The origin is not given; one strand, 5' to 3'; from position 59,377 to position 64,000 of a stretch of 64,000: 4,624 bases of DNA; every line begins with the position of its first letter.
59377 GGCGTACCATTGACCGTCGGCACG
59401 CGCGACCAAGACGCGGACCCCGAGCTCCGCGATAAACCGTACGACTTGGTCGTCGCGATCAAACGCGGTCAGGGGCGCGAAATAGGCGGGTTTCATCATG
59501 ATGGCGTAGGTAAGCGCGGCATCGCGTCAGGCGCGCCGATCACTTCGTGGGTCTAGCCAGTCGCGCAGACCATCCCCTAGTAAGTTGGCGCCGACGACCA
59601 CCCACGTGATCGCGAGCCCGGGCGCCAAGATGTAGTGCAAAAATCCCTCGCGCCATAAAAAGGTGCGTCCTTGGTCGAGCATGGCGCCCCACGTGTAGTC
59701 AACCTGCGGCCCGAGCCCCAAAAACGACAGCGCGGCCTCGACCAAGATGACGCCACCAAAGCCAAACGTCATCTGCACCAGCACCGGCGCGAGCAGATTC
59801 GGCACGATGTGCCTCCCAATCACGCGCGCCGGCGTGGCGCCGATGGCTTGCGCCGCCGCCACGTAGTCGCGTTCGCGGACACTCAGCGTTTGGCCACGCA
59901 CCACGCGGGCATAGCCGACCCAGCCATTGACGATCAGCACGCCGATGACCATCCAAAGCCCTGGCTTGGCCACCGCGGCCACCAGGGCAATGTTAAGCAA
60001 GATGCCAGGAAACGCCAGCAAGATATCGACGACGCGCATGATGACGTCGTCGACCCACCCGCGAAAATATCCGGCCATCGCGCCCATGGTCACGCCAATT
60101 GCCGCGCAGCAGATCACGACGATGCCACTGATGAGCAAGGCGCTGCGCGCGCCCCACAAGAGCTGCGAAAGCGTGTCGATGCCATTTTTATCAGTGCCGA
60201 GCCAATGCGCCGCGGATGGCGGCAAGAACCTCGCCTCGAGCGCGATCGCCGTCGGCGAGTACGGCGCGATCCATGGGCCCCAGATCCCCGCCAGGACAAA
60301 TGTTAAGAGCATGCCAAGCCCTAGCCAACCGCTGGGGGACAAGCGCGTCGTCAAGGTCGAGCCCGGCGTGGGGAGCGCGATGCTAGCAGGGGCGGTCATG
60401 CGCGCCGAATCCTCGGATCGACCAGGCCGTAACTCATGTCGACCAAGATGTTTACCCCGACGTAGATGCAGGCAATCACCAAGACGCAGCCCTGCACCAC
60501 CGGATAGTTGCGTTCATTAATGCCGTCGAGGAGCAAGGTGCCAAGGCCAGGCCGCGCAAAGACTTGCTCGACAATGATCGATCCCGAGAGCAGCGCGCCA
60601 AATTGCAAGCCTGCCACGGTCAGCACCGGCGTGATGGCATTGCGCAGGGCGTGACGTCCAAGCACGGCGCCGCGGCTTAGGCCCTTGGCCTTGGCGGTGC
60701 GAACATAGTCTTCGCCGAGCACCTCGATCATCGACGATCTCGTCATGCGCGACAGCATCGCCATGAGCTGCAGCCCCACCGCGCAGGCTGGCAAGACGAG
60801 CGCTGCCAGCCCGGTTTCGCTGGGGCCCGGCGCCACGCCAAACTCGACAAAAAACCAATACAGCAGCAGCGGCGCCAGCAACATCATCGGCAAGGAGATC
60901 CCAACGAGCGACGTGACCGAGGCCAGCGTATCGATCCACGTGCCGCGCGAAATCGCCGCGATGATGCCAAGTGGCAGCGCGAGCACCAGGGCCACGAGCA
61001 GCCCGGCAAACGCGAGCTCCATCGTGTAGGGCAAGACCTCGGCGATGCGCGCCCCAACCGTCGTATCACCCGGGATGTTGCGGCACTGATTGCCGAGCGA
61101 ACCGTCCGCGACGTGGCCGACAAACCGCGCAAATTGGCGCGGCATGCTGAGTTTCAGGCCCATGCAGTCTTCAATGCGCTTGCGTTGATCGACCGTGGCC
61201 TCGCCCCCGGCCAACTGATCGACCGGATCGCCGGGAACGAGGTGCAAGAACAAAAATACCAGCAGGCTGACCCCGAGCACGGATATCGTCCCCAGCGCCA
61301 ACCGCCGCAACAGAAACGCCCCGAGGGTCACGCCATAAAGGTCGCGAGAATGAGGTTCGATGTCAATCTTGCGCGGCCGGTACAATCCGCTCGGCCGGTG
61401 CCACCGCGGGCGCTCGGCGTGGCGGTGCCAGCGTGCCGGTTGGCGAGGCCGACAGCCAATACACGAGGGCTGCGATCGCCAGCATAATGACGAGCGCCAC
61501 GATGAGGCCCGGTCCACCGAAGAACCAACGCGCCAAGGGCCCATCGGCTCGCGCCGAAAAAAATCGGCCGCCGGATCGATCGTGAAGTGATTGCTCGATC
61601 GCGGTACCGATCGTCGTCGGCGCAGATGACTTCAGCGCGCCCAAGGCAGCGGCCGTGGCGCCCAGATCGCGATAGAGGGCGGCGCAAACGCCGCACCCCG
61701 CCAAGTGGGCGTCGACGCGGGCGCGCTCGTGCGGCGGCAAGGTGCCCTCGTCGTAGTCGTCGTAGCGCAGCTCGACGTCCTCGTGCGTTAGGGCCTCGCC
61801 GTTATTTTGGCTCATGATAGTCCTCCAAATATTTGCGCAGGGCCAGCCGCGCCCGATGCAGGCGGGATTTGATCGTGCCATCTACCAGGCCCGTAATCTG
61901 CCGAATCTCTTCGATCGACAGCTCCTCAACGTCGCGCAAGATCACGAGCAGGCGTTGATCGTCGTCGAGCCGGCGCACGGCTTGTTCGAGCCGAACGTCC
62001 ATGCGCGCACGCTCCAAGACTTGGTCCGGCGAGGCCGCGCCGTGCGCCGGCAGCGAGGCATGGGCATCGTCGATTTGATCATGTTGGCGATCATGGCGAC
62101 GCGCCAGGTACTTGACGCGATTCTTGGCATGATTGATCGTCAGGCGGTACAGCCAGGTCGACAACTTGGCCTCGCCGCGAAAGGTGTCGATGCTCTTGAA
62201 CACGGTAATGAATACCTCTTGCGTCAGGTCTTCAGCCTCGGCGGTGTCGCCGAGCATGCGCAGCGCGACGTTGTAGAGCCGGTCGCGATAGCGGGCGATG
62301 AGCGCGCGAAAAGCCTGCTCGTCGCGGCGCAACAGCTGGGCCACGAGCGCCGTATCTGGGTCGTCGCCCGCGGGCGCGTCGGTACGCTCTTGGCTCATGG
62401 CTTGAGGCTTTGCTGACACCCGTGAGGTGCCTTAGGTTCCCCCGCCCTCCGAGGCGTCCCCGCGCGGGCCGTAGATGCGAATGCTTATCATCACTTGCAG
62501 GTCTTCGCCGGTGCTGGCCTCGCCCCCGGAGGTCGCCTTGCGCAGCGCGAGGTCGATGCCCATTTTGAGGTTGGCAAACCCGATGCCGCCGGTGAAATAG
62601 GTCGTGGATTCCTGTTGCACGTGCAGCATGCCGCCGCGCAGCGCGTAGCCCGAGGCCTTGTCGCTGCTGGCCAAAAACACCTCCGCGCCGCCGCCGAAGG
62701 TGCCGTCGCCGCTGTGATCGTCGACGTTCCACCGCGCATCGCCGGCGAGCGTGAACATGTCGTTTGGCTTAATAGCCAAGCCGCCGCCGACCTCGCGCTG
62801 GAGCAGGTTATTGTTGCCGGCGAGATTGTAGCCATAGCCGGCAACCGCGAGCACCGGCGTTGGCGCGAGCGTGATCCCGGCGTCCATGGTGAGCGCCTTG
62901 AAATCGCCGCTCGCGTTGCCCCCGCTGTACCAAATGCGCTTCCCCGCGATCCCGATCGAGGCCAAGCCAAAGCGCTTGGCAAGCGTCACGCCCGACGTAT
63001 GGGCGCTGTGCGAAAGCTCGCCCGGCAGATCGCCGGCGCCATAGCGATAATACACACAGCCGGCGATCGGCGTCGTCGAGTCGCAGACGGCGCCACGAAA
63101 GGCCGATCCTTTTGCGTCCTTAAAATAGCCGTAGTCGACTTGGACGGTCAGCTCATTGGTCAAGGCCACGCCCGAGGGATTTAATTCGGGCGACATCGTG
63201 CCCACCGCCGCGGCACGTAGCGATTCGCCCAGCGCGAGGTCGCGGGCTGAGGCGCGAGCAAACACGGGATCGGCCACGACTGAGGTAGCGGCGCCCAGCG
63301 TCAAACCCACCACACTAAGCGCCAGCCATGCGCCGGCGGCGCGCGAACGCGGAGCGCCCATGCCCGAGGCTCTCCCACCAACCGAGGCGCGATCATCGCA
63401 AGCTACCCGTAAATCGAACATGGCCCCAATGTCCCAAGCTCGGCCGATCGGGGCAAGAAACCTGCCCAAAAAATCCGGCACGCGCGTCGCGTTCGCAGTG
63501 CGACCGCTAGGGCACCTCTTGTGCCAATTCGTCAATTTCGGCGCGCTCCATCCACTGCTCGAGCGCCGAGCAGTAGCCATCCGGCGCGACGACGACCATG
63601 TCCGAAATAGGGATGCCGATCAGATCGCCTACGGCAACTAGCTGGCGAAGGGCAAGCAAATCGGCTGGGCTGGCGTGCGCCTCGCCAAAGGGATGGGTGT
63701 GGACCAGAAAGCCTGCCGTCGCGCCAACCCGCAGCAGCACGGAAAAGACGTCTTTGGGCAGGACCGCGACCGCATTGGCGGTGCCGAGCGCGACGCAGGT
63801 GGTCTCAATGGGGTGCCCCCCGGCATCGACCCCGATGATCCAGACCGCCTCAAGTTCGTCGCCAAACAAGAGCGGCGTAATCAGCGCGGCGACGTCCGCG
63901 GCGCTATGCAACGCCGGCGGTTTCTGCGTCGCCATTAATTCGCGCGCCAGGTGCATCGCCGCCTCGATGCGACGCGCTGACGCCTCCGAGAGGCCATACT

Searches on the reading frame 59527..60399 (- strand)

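Call 22: search_protein_families(library=pfam, proteins=[window:59527-60399:-], max_evalue=0.001)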
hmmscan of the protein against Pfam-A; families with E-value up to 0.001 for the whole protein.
window:59527-60399:- (290 aa): 2 families
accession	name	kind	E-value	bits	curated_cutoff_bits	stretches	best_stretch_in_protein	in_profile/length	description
PF00528.27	BPD_transp_1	-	9.3e-30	104.2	26.4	1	102-286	1-182/184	Binding-protein-dependent transport system inner membrane component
PF12911.12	OppC_N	-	4e-07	30.2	23.9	1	22-61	14-53/53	N-terminal TM domain of oligopeptide transport permease C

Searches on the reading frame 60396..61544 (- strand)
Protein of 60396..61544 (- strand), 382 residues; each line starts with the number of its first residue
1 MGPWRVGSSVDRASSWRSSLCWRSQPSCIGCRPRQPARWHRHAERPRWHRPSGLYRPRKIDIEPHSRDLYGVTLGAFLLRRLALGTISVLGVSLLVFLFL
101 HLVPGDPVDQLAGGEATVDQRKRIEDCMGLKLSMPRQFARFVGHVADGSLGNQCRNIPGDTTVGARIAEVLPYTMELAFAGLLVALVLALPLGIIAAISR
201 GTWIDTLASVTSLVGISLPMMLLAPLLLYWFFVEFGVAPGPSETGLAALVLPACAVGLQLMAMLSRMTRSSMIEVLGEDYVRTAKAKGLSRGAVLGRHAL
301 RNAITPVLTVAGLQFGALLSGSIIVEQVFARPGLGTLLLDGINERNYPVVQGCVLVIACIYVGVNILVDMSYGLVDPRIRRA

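Call 22: search_protein_families(library=pfam, proteins=[window:60396-61544:-], max_evalue=0.001)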
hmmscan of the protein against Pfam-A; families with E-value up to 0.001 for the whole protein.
window:60396-61544:- (382 aa): 2 families
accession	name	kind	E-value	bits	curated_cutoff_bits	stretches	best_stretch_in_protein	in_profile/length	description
PF00528.27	BPD_transp_1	-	1.3e-41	142.8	26.4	1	189-381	1-184/184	Binding-protein-dependent transport system inner membrane component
PF19300.4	BPD_transp_1_N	-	3.4e-07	30.9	23.8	1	77-149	4-76/114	Binding-prot-dependent transport system membrane comp, N-term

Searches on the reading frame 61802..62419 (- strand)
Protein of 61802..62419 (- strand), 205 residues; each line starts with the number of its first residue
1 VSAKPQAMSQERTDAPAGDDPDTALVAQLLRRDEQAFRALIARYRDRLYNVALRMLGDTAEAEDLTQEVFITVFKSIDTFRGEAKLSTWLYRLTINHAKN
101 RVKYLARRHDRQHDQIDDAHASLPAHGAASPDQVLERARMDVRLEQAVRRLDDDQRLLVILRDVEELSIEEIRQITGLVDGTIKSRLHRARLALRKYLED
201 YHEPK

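Call 22: search_protein_families(library=pfam, proteins=[window:61802-62419:-], max_evalue=0.001)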
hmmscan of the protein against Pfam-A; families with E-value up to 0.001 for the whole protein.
window:61802-62419:- (205 aa): 4 families
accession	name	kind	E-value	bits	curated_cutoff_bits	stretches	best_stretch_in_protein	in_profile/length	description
PF04542.20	Sigma70_r2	-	4.9e-19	68.3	24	1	40-107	1-70/71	Sigma-70 region 2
PF08281.18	Sigma70_r4_2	-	1.1e-11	44.6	25.7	1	143-194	3-54/54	Sigma-70, region 4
PF04545.22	Sigma70_r4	-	2.1e-07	30.8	24.1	1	149-196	3-50/50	Sigma-70, region 4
PF07638.17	Sigma70_ECF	-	0.00016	22.1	21.1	1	24-198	6-183/185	ECF sigma factor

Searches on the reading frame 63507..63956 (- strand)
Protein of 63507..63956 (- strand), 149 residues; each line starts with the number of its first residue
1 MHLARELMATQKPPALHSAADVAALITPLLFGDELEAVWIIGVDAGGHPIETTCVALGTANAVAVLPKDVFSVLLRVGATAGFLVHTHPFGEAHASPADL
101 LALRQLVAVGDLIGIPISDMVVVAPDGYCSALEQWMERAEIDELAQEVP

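Call 67: search_protein_families(library=pfam, proteins=[window:63507-63956:-], max_evalue=0.001)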
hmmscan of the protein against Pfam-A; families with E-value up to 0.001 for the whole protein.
window:63507-63956:- (149 aa): 1 family
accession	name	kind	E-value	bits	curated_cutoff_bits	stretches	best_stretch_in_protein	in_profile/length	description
PF04002.20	RadC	-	1.4e-20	73.8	22.1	1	17-133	2-118/121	RadC-like JAB domain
